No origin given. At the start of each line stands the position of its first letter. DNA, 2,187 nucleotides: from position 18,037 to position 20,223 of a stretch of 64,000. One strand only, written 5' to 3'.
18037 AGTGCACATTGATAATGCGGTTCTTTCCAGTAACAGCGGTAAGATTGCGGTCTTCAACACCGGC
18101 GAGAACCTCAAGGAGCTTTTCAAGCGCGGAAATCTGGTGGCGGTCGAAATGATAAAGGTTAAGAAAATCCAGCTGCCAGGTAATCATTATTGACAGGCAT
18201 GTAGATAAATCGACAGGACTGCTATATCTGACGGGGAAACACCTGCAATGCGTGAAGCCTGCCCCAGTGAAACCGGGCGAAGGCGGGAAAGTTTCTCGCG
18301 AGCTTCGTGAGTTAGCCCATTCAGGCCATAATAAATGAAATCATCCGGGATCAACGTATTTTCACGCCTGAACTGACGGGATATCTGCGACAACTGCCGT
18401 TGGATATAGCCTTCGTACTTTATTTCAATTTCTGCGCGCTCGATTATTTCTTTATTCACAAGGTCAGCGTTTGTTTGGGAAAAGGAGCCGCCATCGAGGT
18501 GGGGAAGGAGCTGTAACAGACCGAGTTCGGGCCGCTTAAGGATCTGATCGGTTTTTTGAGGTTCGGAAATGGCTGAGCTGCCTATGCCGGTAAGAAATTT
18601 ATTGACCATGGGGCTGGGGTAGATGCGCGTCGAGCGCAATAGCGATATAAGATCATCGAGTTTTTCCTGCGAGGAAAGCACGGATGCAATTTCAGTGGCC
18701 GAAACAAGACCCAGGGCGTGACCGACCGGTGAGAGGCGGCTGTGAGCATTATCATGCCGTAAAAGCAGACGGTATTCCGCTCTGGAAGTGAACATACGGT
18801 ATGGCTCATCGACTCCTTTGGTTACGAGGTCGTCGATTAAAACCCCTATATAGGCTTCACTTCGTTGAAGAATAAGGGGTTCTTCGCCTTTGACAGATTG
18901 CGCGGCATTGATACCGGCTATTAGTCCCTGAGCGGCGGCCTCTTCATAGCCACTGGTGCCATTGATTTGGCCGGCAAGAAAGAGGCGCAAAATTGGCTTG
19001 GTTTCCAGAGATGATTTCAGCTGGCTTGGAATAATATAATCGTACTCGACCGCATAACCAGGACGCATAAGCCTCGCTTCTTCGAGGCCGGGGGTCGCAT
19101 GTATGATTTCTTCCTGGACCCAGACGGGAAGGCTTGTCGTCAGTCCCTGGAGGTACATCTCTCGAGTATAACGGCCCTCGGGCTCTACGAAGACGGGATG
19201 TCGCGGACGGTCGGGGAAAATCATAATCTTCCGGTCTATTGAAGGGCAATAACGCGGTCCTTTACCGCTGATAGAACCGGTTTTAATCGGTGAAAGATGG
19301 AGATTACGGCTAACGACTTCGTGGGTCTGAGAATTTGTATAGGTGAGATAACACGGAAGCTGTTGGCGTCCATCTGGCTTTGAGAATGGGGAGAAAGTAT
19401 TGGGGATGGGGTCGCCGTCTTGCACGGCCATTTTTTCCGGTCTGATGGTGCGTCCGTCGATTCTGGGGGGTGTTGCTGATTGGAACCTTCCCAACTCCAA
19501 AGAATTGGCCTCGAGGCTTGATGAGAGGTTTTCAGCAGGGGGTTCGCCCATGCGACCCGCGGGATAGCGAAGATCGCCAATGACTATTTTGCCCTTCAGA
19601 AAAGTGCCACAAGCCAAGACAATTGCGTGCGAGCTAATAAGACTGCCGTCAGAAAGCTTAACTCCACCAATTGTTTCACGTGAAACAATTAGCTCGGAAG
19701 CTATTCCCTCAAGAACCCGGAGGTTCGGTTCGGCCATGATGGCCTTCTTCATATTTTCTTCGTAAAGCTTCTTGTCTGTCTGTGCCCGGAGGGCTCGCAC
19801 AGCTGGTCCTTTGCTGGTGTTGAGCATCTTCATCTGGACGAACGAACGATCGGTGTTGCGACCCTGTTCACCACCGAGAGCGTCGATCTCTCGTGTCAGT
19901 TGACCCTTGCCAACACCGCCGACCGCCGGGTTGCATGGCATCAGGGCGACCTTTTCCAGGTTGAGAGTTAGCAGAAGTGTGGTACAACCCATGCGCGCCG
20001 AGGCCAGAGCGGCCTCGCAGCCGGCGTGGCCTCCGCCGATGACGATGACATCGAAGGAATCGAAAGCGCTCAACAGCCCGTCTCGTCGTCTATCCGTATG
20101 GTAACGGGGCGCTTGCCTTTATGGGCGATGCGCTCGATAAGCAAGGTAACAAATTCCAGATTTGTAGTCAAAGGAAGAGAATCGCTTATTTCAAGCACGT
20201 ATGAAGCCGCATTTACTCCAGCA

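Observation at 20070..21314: Catalytically stripped MnmG paralog inserted between mnmE and mnmG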

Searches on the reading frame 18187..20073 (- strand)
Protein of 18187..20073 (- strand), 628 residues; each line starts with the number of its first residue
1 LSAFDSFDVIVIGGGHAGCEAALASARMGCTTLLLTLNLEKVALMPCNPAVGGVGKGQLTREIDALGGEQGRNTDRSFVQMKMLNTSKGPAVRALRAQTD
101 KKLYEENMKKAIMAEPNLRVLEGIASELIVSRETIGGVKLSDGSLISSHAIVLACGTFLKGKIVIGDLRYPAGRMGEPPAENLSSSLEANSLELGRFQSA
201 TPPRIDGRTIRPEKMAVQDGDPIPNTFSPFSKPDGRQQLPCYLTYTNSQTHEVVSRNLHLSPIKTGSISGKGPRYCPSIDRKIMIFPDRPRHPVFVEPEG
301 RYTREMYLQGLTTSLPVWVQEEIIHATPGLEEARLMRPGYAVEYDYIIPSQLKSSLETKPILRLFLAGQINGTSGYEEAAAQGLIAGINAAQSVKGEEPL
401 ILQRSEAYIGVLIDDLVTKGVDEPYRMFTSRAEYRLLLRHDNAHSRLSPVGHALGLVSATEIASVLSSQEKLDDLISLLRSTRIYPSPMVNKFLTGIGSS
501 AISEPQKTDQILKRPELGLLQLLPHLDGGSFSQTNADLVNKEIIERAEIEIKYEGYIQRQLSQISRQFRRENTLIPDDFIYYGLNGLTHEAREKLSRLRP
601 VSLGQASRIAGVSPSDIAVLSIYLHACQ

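Call 3: search_protein_families(library=pfam, proteins=[window:18187-20073:-], max_evalue=0.01)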
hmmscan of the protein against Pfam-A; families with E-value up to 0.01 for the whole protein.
window:18187-20073:- (628 aa): 6 families
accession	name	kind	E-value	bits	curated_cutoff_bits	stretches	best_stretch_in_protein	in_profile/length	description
PF01134.28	GIDA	-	4.3e-153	510.4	22.1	1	8-398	1-391/391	Glucose inhibited division protein A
PF13932.14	SAM_GIDA_C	-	2.8e-20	72.3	27.1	1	569-620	5-56/57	tRNA modifying enzyme MnmG/GidA C-terminal helical bundle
PF21680.2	GIDA_C_1st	-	5.2e-17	62.8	24.7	1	464-560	6-95/96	tRNA modifying enzyme MnmG/GidA C-terminal helical domain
PF12831.13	FAD_oxidored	-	2.6e-06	27.5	27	1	8-35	1-28/416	FAD dependent oxidoreductase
PF07992.20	Pyr_redox_2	-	0.0003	20.7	26.1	1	7-41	1-33/291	Pyridine nucleotide-disulphide oxidoreductase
PF00890.30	FAD_binding_2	-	0.00065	19.4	20.4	1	8-36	1-29/414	FAD binding domain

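Call 4: search_protein_families(library=ncbifam, proteins=[window:18187-20073:-], max_evalue=0.01)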
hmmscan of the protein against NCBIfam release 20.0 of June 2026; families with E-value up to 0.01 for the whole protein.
window:18187-20073:- (628 aa): 18 families
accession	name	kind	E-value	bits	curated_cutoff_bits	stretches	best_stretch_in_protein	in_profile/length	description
TIGR00136.1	mnmG_gidA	equivalog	3.9e-240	798.4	524.85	1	7-626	1-614/616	tRNA uridine-5-carboxymethylaminomethyl(34) synthesis enzyme MnmG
NF003739.0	PRK05335.1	equivalog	1.8e-22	79.7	262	1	308-418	278-388/441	methylenetetrahydrofolate--tRNA-(uracil(54)-C(5))-methyltransferase (FADH(2)-oxidizing) TrmFO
TIGR00137.1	gid_trmFO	equivalog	7.1e-20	71.2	428.65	1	308-420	275-387/433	FADH(2)-oxidizing methylenetetrahydrofolate--tRNA-(uracil(54)-C(5))-methyltransferase TrmFO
TIGR02032.1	GG-red-SF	subfamily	1.5e-05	24.8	158.8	1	7-113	1-107/297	geranylgeranyl reductase family protein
TIGR03140.1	AhpF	equivalog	3.6e-05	22.5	502.9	1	4-35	210-241/515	alkyl hydroperoxide reductase subunit F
NF005691.0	PRK07494.1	equivalog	3.9e-05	22.4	459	1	5-38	7-40/404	UbiH/UbiF family hydroxylase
NF005786.0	PRK07608.1-1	equivalog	0.00042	19.2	597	0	1-36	4-40/393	UbiH/UbiF family hydroxylase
NF005788.0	PRK07608.1-3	equivalog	0.00055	18.8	478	0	6-29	2-25/388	UbiH/UbiF family hydroxylase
TIGR00551.1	nadB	equivalog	0.00061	18.6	452.75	0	98-158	125-188/489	L-aspartate oxidase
TIGR02023.1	BchP-ChlP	subfamily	0.0021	17.1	343.3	1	8-51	2-43/388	geranylgeranyl diphosphate reductase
NF006130.0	PRK08274.1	equivalog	0.0028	16.5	369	1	6-36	5-35/467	FAD-dependent tricarballylate dehydrogenase TcuA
NF053676.1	4oxCHCAChcC1Cy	equivalog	0.0043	15.5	1000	0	7-53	2-44/528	4-oxocyclohexanecarboxylate 2-dehydrogenase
NF009477.0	PRK12843.1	equivalog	0.0048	15.4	758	1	5-35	15-45/578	FAD-dependent oxidoreductase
NF003720.0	PRK05329.1-3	equivalog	0.0068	15.1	313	0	6-36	2-32/437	glycerol-3-phosphate dehydrogenase subunit GlpB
TIGR03378.1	glycerol3P_GlpB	equivalog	0.0072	15.4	174.15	0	7-35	1-29/419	anaerobic glycerol-3-phosphate dehydrogenase subunit GlpB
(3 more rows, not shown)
